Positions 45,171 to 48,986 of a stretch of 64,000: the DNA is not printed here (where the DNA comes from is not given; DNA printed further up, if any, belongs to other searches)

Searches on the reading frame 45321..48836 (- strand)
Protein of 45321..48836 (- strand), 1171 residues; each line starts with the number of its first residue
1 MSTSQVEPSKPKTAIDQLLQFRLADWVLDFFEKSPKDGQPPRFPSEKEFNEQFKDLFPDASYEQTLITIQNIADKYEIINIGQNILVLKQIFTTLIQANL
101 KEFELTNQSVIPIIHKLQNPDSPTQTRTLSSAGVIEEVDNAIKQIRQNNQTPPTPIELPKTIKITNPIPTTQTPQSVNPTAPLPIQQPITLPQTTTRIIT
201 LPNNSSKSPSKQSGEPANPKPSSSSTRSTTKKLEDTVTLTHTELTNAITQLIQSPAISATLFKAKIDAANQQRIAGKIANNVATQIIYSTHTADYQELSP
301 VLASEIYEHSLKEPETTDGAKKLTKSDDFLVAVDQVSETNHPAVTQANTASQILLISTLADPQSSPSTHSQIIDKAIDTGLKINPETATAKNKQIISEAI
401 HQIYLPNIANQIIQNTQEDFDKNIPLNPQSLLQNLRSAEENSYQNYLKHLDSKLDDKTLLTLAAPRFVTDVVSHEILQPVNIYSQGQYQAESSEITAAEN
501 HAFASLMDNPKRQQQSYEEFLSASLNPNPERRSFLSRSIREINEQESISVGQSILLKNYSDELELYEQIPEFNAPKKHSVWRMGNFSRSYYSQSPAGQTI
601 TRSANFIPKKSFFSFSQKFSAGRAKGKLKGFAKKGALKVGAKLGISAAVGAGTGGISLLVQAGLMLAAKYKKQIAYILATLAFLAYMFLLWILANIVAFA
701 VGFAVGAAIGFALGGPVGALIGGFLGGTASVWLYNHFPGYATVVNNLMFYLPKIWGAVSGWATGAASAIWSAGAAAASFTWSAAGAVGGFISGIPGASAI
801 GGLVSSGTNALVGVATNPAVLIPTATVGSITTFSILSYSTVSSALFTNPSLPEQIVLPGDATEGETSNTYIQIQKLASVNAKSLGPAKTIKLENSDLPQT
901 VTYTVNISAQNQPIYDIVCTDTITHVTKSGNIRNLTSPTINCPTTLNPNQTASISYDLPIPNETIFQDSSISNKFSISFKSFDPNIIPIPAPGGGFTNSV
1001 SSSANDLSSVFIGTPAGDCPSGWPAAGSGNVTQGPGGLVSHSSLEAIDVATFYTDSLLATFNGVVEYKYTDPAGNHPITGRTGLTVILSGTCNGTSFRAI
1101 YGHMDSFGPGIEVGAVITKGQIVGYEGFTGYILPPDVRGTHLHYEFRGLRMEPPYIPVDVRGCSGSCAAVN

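Call 7: search_protein_families(library=pfam, max_evalue=0.01, proteins=[window:45321-48836:-])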
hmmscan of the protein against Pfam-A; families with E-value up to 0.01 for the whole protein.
window:45321-48836:- (1171 aa): 1 family
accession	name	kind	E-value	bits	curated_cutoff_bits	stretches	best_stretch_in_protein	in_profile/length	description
PF01551.29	Peptidase_M23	-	6.1e-08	33.2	28.7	1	1045-1147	4-88/96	Peptidase family M23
